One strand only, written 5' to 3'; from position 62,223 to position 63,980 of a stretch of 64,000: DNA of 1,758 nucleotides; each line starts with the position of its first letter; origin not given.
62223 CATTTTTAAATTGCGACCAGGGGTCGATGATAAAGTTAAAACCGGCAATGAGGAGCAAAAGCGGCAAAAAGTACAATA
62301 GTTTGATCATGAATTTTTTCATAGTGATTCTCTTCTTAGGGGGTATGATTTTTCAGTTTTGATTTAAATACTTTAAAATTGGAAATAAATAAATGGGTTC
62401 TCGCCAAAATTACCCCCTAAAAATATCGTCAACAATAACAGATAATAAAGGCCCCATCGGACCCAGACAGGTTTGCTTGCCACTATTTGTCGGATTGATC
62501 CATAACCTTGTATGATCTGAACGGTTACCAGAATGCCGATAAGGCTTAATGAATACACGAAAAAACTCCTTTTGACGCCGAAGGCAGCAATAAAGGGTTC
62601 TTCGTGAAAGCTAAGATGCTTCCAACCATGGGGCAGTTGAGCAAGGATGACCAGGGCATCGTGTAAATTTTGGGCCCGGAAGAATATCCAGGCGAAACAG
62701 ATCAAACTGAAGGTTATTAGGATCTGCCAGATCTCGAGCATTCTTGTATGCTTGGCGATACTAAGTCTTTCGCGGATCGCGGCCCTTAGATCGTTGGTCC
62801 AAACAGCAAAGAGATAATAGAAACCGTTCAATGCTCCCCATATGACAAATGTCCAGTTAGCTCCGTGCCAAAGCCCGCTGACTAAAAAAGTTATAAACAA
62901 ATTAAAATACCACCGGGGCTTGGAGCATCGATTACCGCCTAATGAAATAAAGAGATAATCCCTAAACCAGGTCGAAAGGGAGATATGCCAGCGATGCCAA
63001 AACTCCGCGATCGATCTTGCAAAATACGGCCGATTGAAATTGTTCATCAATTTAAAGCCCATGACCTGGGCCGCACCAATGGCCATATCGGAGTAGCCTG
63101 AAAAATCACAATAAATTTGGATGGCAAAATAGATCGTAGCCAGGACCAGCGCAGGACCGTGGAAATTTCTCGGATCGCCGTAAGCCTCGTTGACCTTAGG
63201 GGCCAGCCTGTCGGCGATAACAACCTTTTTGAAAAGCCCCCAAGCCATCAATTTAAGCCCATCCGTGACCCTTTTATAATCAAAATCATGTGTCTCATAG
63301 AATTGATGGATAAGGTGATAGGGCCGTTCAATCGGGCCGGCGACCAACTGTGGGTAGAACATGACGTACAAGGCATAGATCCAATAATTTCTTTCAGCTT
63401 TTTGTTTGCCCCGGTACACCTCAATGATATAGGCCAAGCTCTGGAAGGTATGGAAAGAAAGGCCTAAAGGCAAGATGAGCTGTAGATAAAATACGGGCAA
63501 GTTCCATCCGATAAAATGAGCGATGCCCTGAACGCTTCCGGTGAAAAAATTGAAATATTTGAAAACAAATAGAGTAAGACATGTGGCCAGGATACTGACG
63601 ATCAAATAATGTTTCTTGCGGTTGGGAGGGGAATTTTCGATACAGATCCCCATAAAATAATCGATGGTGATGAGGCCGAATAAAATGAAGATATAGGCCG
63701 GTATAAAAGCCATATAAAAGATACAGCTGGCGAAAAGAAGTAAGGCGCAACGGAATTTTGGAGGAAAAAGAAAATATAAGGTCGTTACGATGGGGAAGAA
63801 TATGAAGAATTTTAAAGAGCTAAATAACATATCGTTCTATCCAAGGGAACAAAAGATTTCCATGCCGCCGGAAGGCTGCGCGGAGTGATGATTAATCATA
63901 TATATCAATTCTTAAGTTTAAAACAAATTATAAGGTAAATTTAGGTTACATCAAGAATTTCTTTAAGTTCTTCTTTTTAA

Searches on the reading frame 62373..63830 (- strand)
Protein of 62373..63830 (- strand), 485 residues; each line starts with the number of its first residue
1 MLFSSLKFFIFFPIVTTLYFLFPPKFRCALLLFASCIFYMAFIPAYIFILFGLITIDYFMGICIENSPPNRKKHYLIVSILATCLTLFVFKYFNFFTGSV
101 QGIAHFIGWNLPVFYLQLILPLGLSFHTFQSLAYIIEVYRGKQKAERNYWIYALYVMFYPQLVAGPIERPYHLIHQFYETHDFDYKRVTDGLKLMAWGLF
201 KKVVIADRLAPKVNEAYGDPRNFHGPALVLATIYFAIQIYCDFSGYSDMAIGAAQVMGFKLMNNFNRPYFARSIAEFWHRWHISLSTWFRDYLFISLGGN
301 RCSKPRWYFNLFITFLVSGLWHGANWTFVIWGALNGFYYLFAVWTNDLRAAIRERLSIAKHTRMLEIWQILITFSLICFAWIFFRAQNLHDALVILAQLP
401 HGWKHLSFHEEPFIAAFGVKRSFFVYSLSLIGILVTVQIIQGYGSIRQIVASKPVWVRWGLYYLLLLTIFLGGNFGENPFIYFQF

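Call 57: search_protein_families(library=pfam, proteins=[window:62373-63830:-], max_evalue=0.00001)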
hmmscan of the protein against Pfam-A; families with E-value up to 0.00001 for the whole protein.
window:62373-63830:- (485 aa): 1 family
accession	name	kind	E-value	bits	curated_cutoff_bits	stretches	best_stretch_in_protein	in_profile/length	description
PF03062.24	MBOAT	-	3.1e-21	76.4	27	1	152-383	84-331/337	MBOAT, membrane-bound O-acyltransferase family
